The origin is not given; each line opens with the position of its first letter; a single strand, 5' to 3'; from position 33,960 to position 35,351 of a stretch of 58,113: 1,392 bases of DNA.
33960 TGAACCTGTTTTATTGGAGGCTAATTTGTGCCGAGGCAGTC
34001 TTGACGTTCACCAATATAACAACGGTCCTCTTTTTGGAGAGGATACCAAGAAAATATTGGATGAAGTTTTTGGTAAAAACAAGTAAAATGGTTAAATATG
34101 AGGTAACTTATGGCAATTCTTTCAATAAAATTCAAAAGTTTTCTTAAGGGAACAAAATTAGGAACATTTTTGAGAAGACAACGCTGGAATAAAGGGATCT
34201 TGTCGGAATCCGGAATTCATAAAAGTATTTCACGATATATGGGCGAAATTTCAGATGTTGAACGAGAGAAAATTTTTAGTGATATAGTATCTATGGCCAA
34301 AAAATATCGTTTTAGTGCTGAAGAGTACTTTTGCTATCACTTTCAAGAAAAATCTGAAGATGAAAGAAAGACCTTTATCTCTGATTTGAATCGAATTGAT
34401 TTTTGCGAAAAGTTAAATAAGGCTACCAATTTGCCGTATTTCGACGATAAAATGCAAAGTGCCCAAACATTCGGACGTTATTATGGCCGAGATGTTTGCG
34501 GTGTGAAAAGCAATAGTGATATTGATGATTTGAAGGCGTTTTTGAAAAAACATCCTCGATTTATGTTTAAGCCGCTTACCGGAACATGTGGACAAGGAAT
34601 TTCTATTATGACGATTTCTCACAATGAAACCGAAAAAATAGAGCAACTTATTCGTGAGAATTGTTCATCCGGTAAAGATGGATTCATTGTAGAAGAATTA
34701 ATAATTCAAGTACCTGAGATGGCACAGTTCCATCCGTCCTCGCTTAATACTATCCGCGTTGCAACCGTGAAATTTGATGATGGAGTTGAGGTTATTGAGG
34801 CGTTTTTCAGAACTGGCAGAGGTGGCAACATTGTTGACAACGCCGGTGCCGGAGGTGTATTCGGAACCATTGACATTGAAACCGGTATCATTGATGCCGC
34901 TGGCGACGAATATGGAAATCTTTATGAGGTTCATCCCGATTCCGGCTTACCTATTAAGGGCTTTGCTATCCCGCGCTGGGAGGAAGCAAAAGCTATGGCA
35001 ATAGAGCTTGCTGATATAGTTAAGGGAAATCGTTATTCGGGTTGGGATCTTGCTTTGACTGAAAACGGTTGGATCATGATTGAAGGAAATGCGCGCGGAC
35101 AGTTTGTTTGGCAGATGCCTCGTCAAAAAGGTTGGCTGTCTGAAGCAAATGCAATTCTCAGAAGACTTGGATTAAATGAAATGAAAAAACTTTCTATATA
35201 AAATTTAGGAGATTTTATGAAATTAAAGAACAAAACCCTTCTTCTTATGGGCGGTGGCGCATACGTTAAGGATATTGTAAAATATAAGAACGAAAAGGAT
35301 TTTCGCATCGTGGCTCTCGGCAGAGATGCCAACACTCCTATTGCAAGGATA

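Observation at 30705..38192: Five consecutive ATP-grasp ligase genes plus an orphan DctM-like permease inside a Wzx/Wzy polysaccharide locus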

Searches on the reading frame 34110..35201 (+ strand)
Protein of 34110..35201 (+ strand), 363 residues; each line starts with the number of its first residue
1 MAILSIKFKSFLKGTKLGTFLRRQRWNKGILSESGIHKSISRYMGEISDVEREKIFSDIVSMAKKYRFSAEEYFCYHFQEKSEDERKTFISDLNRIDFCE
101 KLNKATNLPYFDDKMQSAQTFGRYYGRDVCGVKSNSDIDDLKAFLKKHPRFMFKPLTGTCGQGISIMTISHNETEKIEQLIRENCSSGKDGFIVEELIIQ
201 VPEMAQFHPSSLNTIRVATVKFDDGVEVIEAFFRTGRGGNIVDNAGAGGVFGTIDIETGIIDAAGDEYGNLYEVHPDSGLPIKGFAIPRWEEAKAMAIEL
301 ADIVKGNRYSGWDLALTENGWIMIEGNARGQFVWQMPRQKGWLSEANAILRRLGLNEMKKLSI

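Call 3: search_protein_families(library=pfam, proteins=[window:34110-35201:+], max_evalue=0.01)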
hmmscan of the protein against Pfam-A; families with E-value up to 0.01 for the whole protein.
window:34110-35201:+ (363 aa): 3 families
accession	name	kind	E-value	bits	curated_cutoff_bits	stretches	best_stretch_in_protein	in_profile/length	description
PF14397.11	ATPgrasp_ST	-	8.2e-55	186.4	31.4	1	95-349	3-276/278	Sugar-transfer associated ATP-grasp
PF14398.11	ATPgrasp_YheCD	-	0.0017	18.1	26.8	1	136-173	36-71/255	YheC/D like ATP-grasp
PF02955.21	GSH-S_ATP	-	0.0026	17.7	23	1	136-196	19-76/175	Prokaryotic glutathione synthetase, ATP-grasp domain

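Call 8: search_protein_families(library=ncbifam, proteins=[window:34110-35201:+], max_evalue=0.001)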
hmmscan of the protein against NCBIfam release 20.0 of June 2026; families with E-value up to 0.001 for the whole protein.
window:34110-35201:+ (363 aa): 1 family
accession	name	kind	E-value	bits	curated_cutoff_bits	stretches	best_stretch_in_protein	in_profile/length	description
TIGR02291.1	rimK_rel_E_lig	hypoth_equivalog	1.2e-16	60.7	314.2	1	96-354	20-294/317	alpha-L-glutamate ligase-like protein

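Call 20: search_solved_structures(query=window:34110-35201:+, max_evalue=1)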
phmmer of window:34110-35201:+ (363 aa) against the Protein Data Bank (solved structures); distinct sequences matched with E-value up to 1: 3.
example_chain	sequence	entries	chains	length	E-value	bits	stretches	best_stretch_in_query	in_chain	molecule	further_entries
4hx0_A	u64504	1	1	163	0.18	14.2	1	48-88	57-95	Putative nucleotidyltransferase TM1012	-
2fcl_A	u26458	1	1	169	0.19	14.1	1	48-88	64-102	hypothetical protein TM1012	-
2ewr_A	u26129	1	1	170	0.19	14.1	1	48-88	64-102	hypothetical protein TM1012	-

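Call 37: find_homologous_proteins(query=window:34110-35201:+, max_evalue=0.00001)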
Query window:34110-35201:+ (363 aa): 235 proteins with E <= 0.00001 among 2694 candidates; the best 120 are listed.
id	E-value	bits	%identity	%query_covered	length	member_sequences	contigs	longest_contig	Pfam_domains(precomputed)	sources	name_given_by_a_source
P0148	4.7e-245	830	100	100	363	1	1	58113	PF14397.12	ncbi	-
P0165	1.9e-222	756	89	100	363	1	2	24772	PF14397.12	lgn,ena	-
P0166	5.1e-216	735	86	100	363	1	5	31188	PF14397.12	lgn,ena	-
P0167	2.6e-194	663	75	100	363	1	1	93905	PF14397.12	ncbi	-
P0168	7.0e-192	655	76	100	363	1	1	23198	PF14397.12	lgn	-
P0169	4.3e-182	623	74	100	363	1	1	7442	PF14397.12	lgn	-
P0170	1.7e-178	611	73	100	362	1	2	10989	PF14397.12,PF02655.20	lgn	-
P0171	9.0e-178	609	72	100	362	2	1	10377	PF14397.12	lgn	-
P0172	2.0e-177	608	72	100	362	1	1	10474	PF14397.12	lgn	-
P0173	1.5e-174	598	70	100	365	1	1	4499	PF14397.12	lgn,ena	-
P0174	1.1e-173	595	72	100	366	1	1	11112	PF14397.12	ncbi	-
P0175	2.0e-172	591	71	100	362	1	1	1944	PF14397.12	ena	-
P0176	4.8e-172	590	69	100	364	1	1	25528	PF14397.12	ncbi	-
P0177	1.1e-171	589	69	99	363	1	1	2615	PF14397.12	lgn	-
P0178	1.3e-170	585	70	100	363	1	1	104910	PF14397.12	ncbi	-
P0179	4.2e-169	580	71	99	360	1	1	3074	PF14397.12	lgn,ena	-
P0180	2.7e-168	578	69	100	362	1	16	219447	PF14397.12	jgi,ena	-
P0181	9.3e-168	576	68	100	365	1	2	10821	PF14397.12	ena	-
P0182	4.6e-166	570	68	100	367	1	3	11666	PF14397.12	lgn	-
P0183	1.0e-165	569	68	100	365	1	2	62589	PF14397.12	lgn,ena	-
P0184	4.6e-165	567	66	100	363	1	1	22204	PF14397.12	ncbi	-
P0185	1.6e-164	565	69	100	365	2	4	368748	PF14397.12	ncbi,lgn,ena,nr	ncbi:MAG: hypothetical protein IJW78_01820 [Clostridia bacterium]|nr:hypothetical protein [Clostridi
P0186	4.2e-160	551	65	100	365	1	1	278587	PF14397.12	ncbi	-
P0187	8.5e-160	550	67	99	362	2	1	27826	PF14397.12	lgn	-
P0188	1.2e-159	549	64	100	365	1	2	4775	PF14397.12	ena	-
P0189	9.8e-159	546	64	100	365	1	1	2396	PF14397.12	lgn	-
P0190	1.0e-158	546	67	98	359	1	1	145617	PF02955.22,PF14397.12,PF02655.20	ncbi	-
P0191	3.2e-158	545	65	99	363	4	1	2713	PF14397.12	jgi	-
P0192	1.7e-157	542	65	100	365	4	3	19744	PF14397.12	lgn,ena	-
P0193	3.4e-157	541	64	100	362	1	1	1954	PF14397.12,PF14398.12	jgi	jgi:hypothetical protein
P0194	4.5e-153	528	70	88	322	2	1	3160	PF14397.12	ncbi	-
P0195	9.6e-152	523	62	99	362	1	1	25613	PF14397.12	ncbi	-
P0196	1.2e-151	523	75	83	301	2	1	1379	PF14397.12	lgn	-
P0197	3.2e-147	508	65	92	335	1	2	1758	PF14397.12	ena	-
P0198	1.5e-146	506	62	100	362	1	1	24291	PF14397.12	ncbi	-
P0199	4.9e-145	501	59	100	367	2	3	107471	PF14397.12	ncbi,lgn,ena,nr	ncbi:MAG: hypothetical protein IKK75_03235 [Clostridia bacterium]|nr:hypothetical protein [Clostridi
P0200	2.1e-143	496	60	99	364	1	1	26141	PF14397.12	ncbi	-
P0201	3.0e-143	495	63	92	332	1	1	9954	PF14397.12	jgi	jgi:hypothetical protein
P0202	4.1e-143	495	60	100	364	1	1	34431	PF14397.12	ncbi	-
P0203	9.8e-142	490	57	100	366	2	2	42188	PF14397.12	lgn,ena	-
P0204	2.6e-141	489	60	100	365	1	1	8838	PF14397.12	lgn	-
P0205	1.2e-140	487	59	99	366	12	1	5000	PF14397.12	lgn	-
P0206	5.5e-139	481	56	100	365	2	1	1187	PF14397.12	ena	-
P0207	3.2e-137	476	59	100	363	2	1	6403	PF14397.12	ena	-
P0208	1.5e-134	467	56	100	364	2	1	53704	PF14397.12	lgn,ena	-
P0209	2.0e-134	466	57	98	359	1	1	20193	PF14397.12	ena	-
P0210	3.0e-131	456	54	98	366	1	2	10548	PF14397.12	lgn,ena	-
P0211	2.6e-130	453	57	99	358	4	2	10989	PF14397.12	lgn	-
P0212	3.5e-130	452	53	98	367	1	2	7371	PF14397.12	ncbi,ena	-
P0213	5.8e-128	445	55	99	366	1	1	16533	PF14397.12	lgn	-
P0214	6.9e-127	442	53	99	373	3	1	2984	PF14397.12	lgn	-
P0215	2.8e-126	440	53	99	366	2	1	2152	PF14397.12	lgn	-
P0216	4.4e-126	439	54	99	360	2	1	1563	PF02955.22,PF14397.12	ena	-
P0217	1.8e-123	430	52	100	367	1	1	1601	PF14397.12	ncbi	-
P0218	5.5e-123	429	52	100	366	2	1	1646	PF14397.12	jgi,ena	-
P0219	9.0e-123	428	53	98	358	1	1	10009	PF02955.22,PF14397.12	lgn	-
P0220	2.0e-121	424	60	83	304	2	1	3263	PF14397.12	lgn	-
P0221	8.6e-120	418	52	99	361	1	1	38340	PF14397.12,PF02655.20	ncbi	-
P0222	5.8e-116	406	51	99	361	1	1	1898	PF14397.12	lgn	-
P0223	2.3e-106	374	63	72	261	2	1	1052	PF02955.22,PF14397.12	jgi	-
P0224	3.1e-95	338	48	95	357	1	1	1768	PF14397.12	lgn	-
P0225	6.9e-93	330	44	99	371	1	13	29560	PF14397.12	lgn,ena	-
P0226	1.2e-91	326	45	98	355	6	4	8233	PF14397.12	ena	-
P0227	1.4e-91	325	45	96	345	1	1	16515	PF14397.12,PF02655.20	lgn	-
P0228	1.5e-91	325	45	98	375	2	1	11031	PF14397.12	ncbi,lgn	-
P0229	2.4e-90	321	43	96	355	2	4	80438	PF14397.12,PF14305.12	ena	-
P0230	9.2e-90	319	44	98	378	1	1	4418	PF14397.12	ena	-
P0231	1.0e-89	319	44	89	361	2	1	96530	PF02955.22,PF14397.12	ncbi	-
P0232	1.7e-89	319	43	92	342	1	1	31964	PF14397.12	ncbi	-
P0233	4.2e-89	317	43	96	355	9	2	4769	PF14397.12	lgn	-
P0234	5.7e-89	317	42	92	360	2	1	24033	PF02955.22,PF14397.12,PF02655.20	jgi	-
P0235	2.4e-88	315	46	83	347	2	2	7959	PF14397.12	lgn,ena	-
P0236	3.4e-87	311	43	89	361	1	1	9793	PF02955.22,PF14397.12,PF02655.20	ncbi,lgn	-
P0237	3.7e-87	311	43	91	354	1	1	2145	PF14397.12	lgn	-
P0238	5.8e-87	310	45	82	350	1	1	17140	PF14397.12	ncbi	-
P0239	1.2e-86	309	45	88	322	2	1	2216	PF14397.12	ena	-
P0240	1.1e-85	306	42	98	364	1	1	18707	PF14397.12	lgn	-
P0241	1.2e-85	306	41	97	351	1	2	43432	PF14397.12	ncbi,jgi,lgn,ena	-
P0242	3.1e-85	305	43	90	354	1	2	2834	PF14397.12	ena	-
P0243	7.1e-85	303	42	94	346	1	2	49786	PF14397.12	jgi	-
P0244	9.9e-85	303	45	87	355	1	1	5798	PF14397.12,PF14398.12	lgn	-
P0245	3.5e-84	301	41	99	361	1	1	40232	PF14397.12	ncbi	-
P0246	7.6e-84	300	41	98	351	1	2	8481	PF14397.12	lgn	-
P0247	3.8e-82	294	44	89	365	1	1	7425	PF14397.12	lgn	-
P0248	5.4e-82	294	40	96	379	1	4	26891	PF14397.12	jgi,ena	-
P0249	8.1e-81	290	44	87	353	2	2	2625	PF14397.12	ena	-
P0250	2.1e-79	285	41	91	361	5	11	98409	PF14397.12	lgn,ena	-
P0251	3.6e-79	285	44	88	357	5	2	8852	PF14397.12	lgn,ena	-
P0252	3.7e-79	285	41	92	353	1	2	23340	PF14397.12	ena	-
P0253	3.3e-78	281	44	85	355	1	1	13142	PF14397.12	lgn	-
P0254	8.2e-78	280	41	96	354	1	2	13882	PF14397.12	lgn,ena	-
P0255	2.3e-77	279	44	83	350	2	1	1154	PF14397.12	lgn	-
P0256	2.8e-77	278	44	85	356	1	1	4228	PF14397.12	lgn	-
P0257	3.8e-77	278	46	77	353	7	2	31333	PF14397.12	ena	-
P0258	2.4e-76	275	45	82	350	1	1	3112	PF14397.12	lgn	-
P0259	1.1e-75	273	39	96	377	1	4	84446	PF02955.22,PF14397.12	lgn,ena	-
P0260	1.7e-75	273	38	96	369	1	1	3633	PF14397.12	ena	-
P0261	1.8e-75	272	44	81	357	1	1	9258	PF14397.12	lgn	-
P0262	4.5e-74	268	38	97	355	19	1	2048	PF14397.12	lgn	-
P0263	4.7e-74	268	41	81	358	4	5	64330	PF14397.12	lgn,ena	-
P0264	6.8e-74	267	42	90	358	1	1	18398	PF14397.12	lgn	-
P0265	1.4e-73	266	38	96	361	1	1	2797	PF02955.22,PF14397.12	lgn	-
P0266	1.8e-73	266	39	91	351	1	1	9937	PF14397.12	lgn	-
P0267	3.2e-73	265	43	87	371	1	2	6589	PF14397.12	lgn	-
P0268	5.2e-73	264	39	91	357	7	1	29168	PF14397.12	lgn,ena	-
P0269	1.4e-72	263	39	98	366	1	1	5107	PF14397.12,PF14398.12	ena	-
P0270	2.2e-72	262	40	86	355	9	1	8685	PF14397.12,PF14398.12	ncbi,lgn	-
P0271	3.4e-72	262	40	96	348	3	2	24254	PF14397.12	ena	-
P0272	5.8e-71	258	40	94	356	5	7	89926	PF14397.12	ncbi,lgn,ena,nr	ncbi:MAG: hypothetical protein J6J39_00165 [Clostridia bacterium]|nr:hypothetical protein [Clostridi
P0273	1.0e-70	257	41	88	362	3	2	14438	PF14397.12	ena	-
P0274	1.5e-70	256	37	94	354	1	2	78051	PF14397.12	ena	-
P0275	5.0e-70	255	43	79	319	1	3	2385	PF14397.12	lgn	-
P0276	1.2e-69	253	40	88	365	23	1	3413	PF14397.12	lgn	-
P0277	2.1e-69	253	42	85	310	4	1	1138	PF14397.12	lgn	-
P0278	1.7e-68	249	44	82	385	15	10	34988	PF14397.12,PF14398.12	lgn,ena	-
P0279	7.6e-68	247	42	84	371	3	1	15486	PF14397.12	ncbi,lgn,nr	ncbi:MAG: hypothetical protein GXY34_06230 [Syntrophomonadaceae bacterium]|nr:hypothetical protein [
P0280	8.5e-68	247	38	88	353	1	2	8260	PF14397.12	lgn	-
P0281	1.0e-67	247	42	84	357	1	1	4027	PF14397.12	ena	-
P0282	1.6e-67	246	37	96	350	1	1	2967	PF14397.12,PF14398.12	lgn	-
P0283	6.2e-67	244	42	82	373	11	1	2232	PF14397.12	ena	-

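Call 49: predict_structure(alignment_id=A1)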
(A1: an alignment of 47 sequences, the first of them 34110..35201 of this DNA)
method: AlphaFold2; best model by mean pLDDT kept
length: 363 residues; sequences in the alignment: 47
mean_pLDDT: 92.9   pTM: 0.90
mean pLDDT of the five models: 92.9, 92.6, 92.3, 92.1, 91.9
residues with pLDDT >= 90: 308; 70-90: 39; 50-70: 13; < 50: 3
segments of 3 or more residues with pLDDT < 50: 1-3
pLDDT, mean of each block of 10 residues (from residue 1): 59 86 95 97 96 98 98 97 98 95 92 92 95 96 97 88 90 96 86 95 94 95 98 86 69 97 94 95 98 98 96 97 93 95 98 96 93
secondary structure, 60 per line:
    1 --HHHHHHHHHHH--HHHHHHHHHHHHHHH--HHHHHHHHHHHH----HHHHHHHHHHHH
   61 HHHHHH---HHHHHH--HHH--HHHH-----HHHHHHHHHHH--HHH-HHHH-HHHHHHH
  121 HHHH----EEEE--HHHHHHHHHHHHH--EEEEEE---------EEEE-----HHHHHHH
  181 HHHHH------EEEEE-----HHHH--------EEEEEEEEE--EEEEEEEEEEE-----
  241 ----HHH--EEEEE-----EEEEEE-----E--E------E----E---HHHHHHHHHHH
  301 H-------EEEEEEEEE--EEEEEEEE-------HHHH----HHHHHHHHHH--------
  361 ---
elements in order: H3-13 H16-30 H33-44 H49-66 H70-75 H83-86 H92-102 H109-112 H114-124 E129-132 H135-147 E150-155 E165-168 H174-185 E192-196 H202-205 E214-222 E225-235 E250-254 E260-265 H290-301 E309-317 E320-327 H335-338 H343-352

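Call 52: fold_search(model_id=the predicted structure, library=pdb)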
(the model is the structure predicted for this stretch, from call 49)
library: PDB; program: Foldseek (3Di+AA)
matches with E <= 10: 1002; with E <= 0.001: 415
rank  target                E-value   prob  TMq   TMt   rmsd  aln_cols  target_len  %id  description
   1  7qys_D                1.4e-09  1.00  0.46  0.56   4.0       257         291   19  Crystal structure of RimK from Pseudomonas syringae DC3000 (released 2022-10-05)
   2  7qys_A                1.5e-09  1.00  0.46  0.56   4.1       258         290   19  Crystal structure of RimK from Pseudomonas syringae DC3000 (released 2022-10-05)
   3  7qys_E                2.6e-09  1.00  0.46  0.55   4.1       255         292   18  Crystal structure of RimK from Pseudomonas syringae DC3000 (released 2022-10-05)
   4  7qys_L                3.7e-09  1.00  0.46  0.56   4.5       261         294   19  Crystal structure of RimK from Pseudomonas syringae DC3000 (released 2022-10-05)
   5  7qyr_G                6.0e-09  1.00  0.45  0.56   4.2       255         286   19  Crystal structure of RimK from Pseudomonas aeruginosa PAO1 (released 2022-10-05)
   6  5zct_A                7.1e-09  1.00  0.45  0.55   5.2       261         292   19  The crystal structure of the poly-alpha-L-glutamate peptides synthetase RimK at 2.05 angstrom resolution. (released 2018-07-25)
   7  5zct_C                8.4e-09  1.00  0.46  0.56   4.0       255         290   19  The crystal structure of the poly-alpha-L-glutamate peptides synthetase RimK at 2.05 angstrom resolution. (released 2018-07-25)
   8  5zk6                  1.0e-08  1.00  0.44  0.53   4.4       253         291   19  Crystal structure of RimK complexed with RpsF (released 2019-03-27)
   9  7qys_J                1.1e-08  1.00  0.44  0.54   4.1       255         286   19  Crystal structure of RimK from Pseudomonas syringae DC3000 (released 2022-10-05)
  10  7qys_F                1.6e-08  1.00  0.44  0.55   4.2       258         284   19  Crystal structure of RimK from Pseudomonas syringae DC3000 (released 2022-10-05)
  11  7qyr_E                1.6e-08  1.00  0.44  0.54   4.5       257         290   19  Crystal structure of RimK from Pseudomonas aeruginosa PAO1 (released 2022-10-05)
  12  7qys_C                1.6e-08  1.00  0.43  0.54   4.5       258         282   18  Crystal structure of RimK from Pseudomonas syringae DC3000 (released 2022-10-05)
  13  7qyr_A                1.8e-08  1.00  0.45  0.55   4.2       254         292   19  Crystal structure of RimK from Pseudomonas aeruginosa PAO1 (released 2022-10-05)
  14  7qys_H                2.0e-08  1.00  0.43  0.53   4.4       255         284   18  Crystal structure of RimK from Pseudomonas syringae DC3000 (released 2022-10-05)
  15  7qys_K                2.7e-08  1.00  0.43  0.53   4.5       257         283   18  Crystal structure of RimK from Pseudomonas syringae DC3000 (released 2022-10-05)
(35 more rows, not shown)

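Call 58: find_encoding_contigs(protein=P0250, flank=9000, max_places=1)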
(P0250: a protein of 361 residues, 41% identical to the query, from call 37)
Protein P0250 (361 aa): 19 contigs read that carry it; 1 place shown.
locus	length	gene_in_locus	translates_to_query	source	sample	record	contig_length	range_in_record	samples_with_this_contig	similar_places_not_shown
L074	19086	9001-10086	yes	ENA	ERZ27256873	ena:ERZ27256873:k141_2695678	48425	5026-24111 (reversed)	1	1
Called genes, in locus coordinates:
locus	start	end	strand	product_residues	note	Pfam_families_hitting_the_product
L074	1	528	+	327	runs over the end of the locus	PF07670:Gate (weak)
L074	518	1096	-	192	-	PF02417:Chromate_transp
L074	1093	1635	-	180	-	PF02417:Chromate_transp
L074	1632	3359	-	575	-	PF00408:PGM_PMM_IV (faint), PF02878:PGM_PMM_I, PF02879:PGM_PMM_II, PF02880:PGM_PMM_III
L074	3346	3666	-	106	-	-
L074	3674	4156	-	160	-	PF02590:SPOUT_MTase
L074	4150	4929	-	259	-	PF00753:Lactamase_B, PF23023:Anti-Pycsar_Apyc1, PF12706:Lactamase_B_2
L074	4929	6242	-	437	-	PF00275:EPSP_synthase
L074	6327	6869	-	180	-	PF00293:NUDIX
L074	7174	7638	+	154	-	PF01668:SmpB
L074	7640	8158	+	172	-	PF00160:Pro_isomerase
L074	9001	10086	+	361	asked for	PF14397:ATPgrasp_ST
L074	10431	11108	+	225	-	PF14512:TM1586_NiRdase, PF00881:Nitroreductase (faint)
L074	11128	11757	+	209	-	PF02525:Flavodoxin_2, PF03358:FMN_red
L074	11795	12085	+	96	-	-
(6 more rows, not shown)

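Call 59: find_encoding_contigs(protein=P0229, flank=9000, max_places=1)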
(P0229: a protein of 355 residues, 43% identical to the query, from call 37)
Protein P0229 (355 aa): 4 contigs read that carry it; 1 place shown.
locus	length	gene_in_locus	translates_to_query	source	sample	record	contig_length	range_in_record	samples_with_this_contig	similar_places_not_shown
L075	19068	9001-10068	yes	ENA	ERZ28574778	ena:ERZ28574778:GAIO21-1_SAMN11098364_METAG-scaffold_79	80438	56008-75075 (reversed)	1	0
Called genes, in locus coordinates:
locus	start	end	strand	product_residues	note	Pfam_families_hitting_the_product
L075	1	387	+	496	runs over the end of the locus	PF01381:HTH_3, PF12844:HTH_19 (faint), PF13560:HTH_31 (weak), PF01210:NAD_Gly3P_dh_N (weak), PF02737:3HCDH_N (faint), PF03721:UDPG_MGDP_dh_N, PF00984:UDPG_MGDP_dh, PF03720:UDPG_MGDP_dh_C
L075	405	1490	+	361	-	PF01073:3Beta_HSD, PF01370:Epimerase, PF02719:Polysacc_synt_2, PF04321:RmlD_sub_bind, PF16363:GDP_Man_Dehyd, PF07993:NAD_binding_4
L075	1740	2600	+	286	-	PF12784:PDDEXK_2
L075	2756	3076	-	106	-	-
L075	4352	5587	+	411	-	PF00155:Aminotran_1_2, PF01041:DegT_DnrJ_EryC1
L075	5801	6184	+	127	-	PF04892:VanZ-LLP1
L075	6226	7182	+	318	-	PF00056:Ldh_1_N, PF01488:Shikimate_DH (faint), PF02866:Ldh_1_C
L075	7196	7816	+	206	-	PF02397:Bac_transf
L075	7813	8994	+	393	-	PF01071:GARS_A (weak), PF02222:ATP-grasp (weak), PF02655:ATP-grasp_3, PF02786:CPSase_L_D2, PF07478:Dala_Dala_lig_C, PF13535:ATP-grasp_4, PF18603:LAL_C2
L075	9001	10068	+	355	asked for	PF14305:ATPgrasp_TupA (faint), PF14397:ATPgrasp_ST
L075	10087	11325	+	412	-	PF07478:Dala_Dala_lig_C, PF13535:ATP-grasp_4, PF18603:LAL_C2 (weak)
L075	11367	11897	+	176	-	PF00248:Aldo_ket_red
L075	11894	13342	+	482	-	PF13304:AAA_21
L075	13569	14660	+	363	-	PF00078:RVT_1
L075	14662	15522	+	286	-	PF20247:DUF6602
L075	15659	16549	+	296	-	PF13306:LRR_5 (weak)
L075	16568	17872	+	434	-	PF13203:DUF2201_N, PF09967:DUF2201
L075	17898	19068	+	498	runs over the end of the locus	PF00004:AAA, PF07728:AAA_5 (weak)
